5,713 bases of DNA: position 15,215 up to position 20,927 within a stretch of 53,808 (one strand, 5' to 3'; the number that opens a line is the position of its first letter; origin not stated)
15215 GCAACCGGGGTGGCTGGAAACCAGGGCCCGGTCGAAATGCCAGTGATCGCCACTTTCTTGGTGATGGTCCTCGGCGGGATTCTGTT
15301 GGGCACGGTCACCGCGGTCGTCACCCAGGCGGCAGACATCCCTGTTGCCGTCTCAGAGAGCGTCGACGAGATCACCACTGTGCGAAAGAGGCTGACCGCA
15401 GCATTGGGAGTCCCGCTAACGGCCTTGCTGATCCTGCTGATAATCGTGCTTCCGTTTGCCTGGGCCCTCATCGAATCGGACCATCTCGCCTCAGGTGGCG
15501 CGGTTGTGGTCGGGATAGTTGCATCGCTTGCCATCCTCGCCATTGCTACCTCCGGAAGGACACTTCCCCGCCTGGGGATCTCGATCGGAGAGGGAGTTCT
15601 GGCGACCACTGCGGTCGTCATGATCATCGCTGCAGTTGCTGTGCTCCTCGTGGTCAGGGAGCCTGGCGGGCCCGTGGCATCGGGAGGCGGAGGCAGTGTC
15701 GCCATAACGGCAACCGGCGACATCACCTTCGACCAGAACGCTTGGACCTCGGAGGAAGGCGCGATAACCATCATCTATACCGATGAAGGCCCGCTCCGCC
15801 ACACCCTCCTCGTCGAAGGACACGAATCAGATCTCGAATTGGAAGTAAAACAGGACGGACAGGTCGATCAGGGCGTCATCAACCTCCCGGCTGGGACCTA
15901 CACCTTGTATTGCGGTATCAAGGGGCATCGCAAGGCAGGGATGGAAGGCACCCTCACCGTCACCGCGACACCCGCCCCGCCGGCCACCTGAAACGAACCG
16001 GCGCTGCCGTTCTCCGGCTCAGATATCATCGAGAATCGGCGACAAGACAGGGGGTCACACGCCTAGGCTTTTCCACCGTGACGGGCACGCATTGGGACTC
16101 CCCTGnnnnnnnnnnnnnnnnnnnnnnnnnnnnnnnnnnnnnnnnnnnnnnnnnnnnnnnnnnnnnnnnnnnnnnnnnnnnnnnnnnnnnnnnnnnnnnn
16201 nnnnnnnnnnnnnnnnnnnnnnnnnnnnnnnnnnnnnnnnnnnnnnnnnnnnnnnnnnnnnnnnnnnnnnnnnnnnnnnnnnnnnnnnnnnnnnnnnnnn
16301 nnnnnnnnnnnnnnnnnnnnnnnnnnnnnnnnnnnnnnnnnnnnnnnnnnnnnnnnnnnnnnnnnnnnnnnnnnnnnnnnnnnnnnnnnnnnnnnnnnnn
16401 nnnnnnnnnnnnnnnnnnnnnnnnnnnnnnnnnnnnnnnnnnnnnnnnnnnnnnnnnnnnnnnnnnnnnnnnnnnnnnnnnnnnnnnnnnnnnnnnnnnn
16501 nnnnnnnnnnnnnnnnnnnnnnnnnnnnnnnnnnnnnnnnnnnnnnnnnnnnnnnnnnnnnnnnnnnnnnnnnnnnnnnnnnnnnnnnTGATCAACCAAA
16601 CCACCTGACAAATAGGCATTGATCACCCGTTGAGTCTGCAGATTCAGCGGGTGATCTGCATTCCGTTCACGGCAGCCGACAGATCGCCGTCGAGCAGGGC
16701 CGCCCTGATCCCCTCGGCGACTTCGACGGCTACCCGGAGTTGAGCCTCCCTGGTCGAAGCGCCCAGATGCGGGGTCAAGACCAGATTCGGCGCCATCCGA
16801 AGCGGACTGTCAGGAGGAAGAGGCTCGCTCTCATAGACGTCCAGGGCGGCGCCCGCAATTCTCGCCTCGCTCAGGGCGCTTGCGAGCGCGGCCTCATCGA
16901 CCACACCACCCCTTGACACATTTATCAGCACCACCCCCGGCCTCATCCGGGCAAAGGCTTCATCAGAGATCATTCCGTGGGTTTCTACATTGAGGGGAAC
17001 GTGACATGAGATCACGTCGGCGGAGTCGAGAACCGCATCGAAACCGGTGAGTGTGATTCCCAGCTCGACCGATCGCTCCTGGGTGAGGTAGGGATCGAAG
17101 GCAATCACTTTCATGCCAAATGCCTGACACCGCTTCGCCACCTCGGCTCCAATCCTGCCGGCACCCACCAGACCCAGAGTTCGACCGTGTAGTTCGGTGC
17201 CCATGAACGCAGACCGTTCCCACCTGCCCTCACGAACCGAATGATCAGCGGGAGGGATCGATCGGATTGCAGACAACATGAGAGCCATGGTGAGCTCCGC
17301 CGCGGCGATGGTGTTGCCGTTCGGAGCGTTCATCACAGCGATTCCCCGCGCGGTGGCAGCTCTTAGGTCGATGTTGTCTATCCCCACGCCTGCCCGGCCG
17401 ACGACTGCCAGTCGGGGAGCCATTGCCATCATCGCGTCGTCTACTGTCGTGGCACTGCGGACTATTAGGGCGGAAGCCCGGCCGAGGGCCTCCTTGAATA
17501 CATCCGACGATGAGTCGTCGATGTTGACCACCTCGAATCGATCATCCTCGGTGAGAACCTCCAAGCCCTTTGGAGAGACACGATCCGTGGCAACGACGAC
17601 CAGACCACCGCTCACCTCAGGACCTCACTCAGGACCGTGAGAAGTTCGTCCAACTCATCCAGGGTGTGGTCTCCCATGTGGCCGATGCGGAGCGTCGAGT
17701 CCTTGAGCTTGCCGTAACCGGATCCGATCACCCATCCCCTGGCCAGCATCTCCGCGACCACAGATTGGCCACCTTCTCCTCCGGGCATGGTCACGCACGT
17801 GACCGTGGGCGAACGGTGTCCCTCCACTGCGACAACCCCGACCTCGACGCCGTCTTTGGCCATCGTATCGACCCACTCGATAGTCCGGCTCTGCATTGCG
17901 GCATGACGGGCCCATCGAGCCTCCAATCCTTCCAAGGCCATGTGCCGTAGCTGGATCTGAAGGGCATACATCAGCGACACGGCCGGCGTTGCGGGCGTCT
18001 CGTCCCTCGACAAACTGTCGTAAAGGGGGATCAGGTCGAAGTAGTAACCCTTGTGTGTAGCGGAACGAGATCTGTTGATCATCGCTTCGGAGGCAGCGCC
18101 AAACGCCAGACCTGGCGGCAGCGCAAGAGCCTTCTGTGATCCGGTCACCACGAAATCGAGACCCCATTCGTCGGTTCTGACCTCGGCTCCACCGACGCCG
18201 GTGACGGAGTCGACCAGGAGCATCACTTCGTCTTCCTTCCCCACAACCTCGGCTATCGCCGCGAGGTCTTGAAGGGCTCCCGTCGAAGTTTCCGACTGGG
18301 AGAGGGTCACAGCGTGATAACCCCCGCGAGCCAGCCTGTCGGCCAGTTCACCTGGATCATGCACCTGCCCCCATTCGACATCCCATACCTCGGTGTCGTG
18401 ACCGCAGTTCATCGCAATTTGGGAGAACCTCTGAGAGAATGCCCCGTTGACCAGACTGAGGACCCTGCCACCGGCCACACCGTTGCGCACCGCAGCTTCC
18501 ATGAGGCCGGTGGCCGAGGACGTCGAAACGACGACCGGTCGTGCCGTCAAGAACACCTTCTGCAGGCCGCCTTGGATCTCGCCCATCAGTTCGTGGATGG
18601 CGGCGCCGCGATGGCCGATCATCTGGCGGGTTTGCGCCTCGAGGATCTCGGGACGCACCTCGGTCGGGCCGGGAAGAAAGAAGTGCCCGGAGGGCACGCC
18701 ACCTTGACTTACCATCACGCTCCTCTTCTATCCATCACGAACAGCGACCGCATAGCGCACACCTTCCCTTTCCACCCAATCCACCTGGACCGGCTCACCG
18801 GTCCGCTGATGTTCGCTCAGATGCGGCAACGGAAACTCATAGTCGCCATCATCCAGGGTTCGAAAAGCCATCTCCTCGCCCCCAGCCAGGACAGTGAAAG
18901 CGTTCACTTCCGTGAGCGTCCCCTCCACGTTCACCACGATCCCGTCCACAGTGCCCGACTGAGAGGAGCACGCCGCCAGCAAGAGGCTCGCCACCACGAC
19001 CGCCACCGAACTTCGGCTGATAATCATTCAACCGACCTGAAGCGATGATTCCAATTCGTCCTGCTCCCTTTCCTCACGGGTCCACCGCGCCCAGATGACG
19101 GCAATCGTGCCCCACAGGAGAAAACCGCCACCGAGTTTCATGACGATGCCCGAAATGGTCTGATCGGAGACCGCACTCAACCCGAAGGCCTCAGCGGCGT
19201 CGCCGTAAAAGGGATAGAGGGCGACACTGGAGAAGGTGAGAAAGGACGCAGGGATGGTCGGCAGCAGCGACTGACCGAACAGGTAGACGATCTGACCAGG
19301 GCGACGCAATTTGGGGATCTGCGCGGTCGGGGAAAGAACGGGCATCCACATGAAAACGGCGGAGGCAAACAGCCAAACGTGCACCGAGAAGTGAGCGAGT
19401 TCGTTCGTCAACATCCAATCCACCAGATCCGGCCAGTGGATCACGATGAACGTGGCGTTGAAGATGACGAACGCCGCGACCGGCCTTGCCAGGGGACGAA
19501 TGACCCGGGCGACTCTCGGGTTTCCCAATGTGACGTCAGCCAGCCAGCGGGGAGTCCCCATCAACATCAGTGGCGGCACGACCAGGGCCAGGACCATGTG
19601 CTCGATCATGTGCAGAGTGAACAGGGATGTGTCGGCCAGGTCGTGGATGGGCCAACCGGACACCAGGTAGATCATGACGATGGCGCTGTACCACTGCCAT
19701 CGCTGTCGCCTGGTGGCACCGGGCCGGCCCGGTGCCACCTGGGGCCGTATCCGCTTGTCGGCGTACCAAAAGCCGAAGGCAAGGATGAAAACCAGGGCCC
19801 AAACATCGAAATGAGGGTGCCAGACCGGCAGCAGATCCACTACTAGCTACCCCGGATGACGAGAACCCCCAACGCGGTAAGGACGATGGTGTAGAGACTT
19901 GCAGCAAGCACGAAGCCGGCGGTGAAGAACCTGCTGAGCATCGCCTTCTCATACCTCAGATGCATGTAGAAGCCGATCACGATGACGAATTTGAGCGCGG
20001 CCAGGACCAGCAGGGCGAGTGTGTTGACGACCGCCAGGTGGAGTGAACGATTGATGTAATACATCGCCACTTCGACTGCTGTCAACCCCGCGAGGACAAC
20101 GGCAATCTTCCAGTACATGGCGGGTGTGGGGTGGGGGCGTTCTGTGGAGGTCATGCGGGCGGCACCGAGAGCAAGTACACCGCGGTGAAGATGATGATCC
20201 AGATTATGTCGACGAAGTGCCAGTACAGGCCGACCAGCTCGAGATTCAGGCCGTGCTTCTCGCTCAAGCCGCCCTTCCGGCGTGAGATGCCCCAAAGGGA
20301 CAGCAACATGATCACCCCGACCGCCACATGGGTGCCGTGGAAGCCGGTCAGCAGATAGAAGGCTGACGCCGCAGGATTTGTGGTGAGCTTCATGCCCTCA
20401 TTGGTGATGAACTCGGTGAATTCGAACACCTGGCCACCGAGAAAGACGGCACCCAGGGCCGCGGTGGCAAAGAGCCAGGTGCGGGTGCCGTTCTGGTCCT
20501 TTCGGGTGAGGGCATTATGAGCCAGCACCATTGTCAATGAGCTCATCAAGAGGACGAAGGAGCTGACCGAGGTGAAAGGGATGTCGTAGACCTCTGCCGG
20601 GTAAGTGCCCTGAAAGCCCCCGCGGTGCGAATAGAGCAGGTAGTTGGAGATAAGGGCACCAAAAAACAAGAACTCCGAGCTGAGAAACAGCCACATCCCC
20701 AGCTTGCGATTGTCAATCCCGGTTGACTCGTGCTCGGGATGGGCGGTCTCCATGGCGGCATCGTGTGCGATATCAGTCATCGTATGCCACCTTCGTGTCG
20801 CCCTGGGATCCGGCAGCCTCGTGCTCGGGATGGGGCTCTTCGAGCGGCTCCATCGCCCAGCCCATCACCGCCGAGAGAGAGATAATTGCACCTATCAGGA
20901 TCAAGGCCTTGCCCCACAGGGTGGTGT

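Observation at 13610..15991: Tandem paralogous 7-TM proteins, only one of which carries an extracytoplasmic cupredoxin domain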

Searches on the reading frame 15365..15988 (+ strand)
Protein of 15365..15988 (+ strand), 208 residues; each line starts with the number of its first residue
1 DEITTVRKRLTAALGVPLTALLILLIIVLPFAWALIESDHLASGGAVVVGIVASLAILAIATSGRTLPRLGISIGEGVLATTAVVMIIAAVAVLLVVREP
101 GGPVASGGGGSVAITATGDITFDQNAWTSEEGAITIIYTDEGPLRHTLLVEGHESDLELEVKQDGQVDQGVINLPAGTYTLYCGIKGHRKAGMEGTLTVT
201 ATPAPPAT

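Call 68: find_related_loci(query=A7, collection=genome_contigs, flank=7000)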
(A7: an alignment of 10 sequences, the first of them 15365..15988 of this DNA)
Query A7 (208 aa) in genome_contigs; peptide patterns used: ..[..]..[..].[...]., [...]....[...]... (x = any residue, [..] = any of these).
600 stretches matched a pattern (row limit reached: there are more); 569 encode a relative of the query (tblastn E <= 1e-3); the best 80 are kept; 80 distinct loci.
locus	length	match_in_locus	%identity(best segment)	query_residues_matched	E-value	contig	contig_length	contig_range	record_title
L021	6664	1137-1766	43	1-208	4e-45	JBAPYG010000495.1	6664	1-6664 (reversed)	MAG: Acidimicrobiia bacterium isolate MFD00166_ilm_asm_bin5 k127_21653, whole genome shotgun sequence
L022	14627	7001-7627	45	1-204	2e-40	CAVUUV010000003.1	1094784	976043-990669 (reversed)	MAG: uncultured Acidimicrobiia bacterium isolate MFD05684.bin.1.262 genome assembly, contig: contig_40526, whole genome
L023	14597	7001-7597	43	2-199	2e-39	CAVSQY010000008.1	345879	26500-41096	MAG: uncultured Actinomycetes bacterium isolate MFD05684.bin.1.382 genome assembly, contig: contig_55596, whole genome s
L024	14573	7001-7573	46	10-199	2e-38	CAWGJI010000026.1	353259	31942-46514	MAG: uncultured Acidobacteriota bacterium isolate MFD05684.bin.1.84 genome assembly, contig: contig_99111, whole genome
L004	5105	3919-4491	45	10-199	6e-37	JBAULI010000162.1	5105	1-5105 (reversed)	MAG: Acidimicrobiia bacterium isolate MFD09314_ilm_asm_bin41 k127_217096, whole genome shotgun sequence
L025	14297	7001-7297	45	108-207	1e-20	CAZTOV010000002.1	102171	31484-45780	MAG TPA_asm: uncultured Burkholderiales bacterium isolate SRP284430_co1_89 genome assembly, contig: NODE_24_length_10217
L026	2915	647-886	47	119-199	2e-19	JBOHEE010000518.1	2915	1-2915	MAG: Nitriliruptorales bacterium isolate M3-S_metabat2.bin.25_sub k127_217220, whole genome shotgun sequence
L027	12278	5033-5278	46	119-200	4e-19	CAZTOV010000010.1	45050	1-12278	MAG TPA_asm: uncultured Burkholderiales bacterium isolate SRP284430_co1_89 genome assembly, contig: NODE_306_length_4505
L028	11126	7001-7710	49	103-203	5e-19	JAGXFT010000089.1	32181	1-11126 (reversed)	MAG: Nitriliruptorales bacterium isolate LH_M21 k141_592788, whole genome shotgun sequence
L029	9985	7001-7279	47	110-202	8e-18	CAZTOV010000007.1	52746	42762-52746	MAG TPA_asm: uncultured Burkholderiales bacterium isolate SRP284430_co1_89 genome assembly, contig: NODE_206_length_5274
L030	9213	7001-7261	45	112-199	8e-17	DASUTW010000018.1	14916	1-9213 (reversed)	MAG TPA_asm: Actinomycetota bacterium isolate SMAG_U1773 k141_266473, whole genome shotgun sequence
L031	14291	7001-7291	40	111-208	3e-16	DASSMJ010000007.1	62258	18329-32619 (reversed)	MAG TPA_asm: Solirubrobacterales bacterium isolate SMAG_U1195 k141_519626, whole genome shotgun sequence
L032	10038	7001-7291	37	105-199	4e-16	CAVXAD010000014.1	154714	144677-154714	MAG: uncultured Thermoleophilaceae bacterium isolate MFD05176.bin.2.169 genome assembly, contig: contig_74273, whole gen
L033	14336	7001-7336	38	103-208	4e-16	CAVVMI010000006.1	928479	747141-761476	MAG: uncultured Solirubrobacterales bacterium isolate MFD04463.bin.2.181 genome assembly, contig: contig_5890, whole gen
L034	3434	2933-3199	42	109-199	9e-16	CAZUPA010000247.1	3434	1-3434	MAG TPA_asm: uncultured Sphaerobacteraceae bacterium isolate SRP344714_co2_29 genome assembly, contig: NODE_69773_length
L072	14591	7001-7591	34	6-200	5e-14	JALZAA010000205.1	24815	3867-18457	MAG: Actinomycetota bacterium isolate KAP bin79 SD1490-92_k127_1374567, whole genome shotgun sequence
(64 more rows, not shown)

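Call 75: search_protein_families(library=pfam, proteins=[L072:6827-7648:+, L072:7437-8054:+, L022:6170-7627:+], max_evalue=0.01)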
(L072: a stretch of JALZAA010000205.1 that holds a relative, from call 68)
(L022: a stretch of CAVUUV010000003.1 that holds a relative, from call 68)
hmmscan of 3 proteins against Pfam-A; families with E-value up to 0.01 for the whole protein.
L072:6827-7648:+ (274 aa): 2 families
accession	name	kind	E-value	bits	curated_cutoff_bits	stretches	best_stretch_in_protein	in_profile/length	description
PF00127.26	Copper-bind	-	4.7e-05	24.2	21.2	1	176-253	11-97/99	Copper binding proteins, plastocyanin/azurin family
PF06525.17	SoxE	-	0.0028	17.6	21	1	228-257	112-141/149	Sulfocyanin (SoxE) domain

L072:7437-8054:+ (206 aa): 3 families
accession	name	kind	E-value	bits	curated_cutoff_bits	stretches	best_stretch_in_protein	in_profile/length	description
PF00127.26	Copper-bind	-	2.3e-07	31.6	21.2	1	120-205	4-98/99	Copper binding proteins, plastocyanin/azurin family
PF13473.12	Cupredoxin_1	-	5.6e-06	26.8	27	1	115-205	17-104/104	Cupredoxin-like domain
PF06525.17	SoxE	-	0.0037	17.2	21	1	168-204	100-137/149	Sulfocyanin (SoxE) domain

L022:6170-7627:+ (486 aa): 2 families
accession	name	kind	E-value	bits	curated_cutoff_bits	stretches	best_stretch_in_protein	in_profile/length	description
PF00127.26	Copper-bind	-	0.0016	19.3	21.2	1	440-481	60-98/99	Copper binding proteins, plastocyanin/azurin family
PF05887.16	Trypan_PARP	-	0.0046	17.4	100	1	40-106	39-106/134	Procyclic acidic repetitive protein (PARP)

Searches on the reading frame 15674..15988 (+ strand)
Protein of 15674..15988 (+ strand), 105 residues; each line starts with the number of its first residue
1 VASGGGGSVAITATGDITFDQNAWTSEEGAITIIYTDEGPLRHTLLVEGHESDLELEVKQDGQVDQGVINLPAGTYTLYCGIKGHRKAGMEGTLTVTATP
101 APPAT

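Call 39: search_solved_structures(query=window:15674-15988:+, max_evalue=1, show_alignments=2)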
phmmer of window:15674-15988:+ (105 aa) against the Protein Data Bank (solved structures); distinct sequences matched with E-value up to 1: 25.
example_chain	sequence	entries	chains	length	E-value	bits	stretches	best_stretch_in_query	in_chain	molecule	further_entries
2dv6_A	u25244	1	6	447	0.0035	20.7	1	42-96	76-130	Nitrite reductase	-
1ov8_A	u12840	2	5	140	0.0058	20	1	70-97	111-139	Auracyanin B | PROTEIN (AURACYANIN)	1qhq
6tfd_A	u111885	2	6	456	0.016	18.6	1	67-97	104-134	Copper-containing nitrite reductase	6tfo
1baw_A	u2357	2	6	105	0.016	18.6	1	70-96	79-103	PLASTOCYANIN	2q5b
2w88_A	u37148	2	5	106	0.017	18.5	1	70-96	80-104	PLASTOCYANIN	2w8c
3bqv_A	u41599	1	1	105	0.017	18.5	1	70-96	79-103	Plastocyanin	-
3cvb_A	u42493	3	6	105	0.017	18.5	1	70-96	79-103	Plastocyanin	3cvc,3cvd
4r0o_A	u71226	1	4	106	0.017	18.5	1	70-96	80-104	Plastocyanin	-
2kpn_A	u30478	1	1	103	0.046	17.1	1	33-96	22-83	Bacillolysin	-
1bxu_A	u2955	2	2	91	0.064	16.7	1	30-96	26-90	PLASTOCYANIN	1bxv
6kol_A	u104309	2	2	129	0.082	16.3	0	4-102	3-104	Blue (Type 1) copper domain protein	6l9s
1fa4_A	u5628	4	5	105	0.083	16.3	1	70-97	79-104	PLASTOCYANIN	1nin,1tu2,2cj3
2gim_A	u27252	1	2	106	0.084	16.3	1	70-97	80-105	Plastocyanin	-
1kdi_A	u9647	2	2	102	0.097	16.1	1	68-96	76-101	PLASTOCYANIN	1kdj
2bz7_A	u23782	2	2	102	0.1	16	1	69-96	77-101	PLASTOCYANIN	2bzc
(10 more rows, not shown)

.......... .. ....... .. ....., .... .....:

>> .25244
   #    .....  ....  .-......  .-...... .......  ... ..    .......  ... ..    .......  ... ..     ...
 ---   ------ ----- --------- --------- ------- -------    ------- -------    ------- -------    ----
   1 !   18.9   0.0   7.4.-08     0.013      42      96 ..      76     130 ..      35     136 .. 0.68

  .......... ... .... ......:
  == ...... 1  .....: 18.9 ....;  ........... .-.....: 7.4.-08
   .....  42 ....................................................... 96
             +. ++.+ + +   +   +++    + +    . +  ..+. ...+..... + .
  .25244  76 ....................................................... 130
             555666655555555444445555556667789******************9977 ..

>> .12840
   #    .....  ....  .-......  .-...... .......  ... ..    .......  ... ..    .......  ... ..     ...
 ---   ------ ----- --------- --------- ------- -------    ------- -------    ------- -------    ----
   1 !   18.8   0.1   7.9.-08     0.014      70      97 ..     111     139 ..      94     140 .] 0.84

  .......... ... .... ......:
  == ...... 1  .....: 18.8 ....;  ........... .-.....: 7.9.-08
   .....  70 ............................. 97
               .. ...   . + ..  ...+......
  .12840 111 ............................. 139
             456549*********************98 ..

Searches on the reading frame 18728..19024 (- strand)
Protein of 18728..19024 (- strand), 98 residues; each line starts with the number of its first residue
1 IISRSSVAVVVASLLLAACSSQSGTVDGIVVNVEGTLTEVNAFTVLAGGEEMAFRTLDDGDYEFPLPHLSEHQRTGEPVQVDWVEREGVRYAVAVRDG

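Call 4: search_protein_families(library=pfam, proteins=[window:18728-19024:-], max_evalue=1)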
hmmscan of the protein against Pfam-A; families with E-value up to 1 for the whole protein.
window:18728-19024:- (98 aa): 0 families

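Call 5: search_protein_families(library=ncbifam, proteins=[window:18728-19024:-], max_evalue=1)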
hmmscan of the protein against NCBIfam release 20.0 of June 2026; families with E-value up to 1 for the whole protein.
window:18728-19024:- (98 aa): 1 family
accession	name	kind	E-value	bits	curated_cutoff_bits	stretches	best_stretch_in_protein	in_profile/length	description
NF011925.1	PRK15396.1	subfamily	0.064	13.5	108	1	8-39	10-40/78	major outer membrane lipoprotein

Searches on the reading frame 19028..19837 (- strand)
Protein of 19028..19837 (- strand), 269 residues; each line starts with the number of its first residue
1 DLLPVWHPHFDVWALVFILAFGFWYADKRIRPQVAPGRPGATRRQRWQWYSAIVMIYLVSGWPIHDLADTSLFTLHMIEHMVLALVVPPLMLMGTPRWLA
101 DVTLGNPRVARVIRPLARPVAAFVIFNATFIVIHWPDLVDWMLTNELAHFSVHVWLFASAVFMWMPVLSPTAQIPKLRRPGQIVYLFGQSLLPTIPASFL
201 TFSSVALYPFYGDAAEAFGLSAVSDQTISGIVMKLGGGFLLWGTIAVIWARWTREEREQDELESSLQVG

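Call 4: search_protein_families(library=pfam, proteins=[window:19028-19837:-], max_evalue=1)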
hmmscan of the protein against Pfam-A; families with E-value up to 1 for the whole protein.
window:19028-19837:- (269 aa): 1 family
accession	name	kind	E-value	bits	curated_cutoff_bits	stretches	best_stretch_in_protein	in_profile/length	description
PF09678.15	Caa3_CtaG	-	2e-43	148.9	27.7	1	37-254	14-236/237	Cytochrome c oxidase caa3 assembly factor (Caa3_CtaG)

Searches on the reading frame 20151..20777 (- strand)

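Call 23: search_protein_families(library=pfam, proteins=[window:20151-20777:-], max_evalue=0.001)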
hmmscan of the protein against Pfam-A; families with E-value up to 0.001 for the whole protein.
window:20151-20777:- (208 aa): 1 family
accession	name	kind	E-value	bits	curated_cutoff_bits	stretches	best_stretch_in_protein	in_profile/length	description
PF00510.24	COX3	-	5.1e-24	86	23.8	1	2-203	57-256/258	Cytochrome c oxidase subunit III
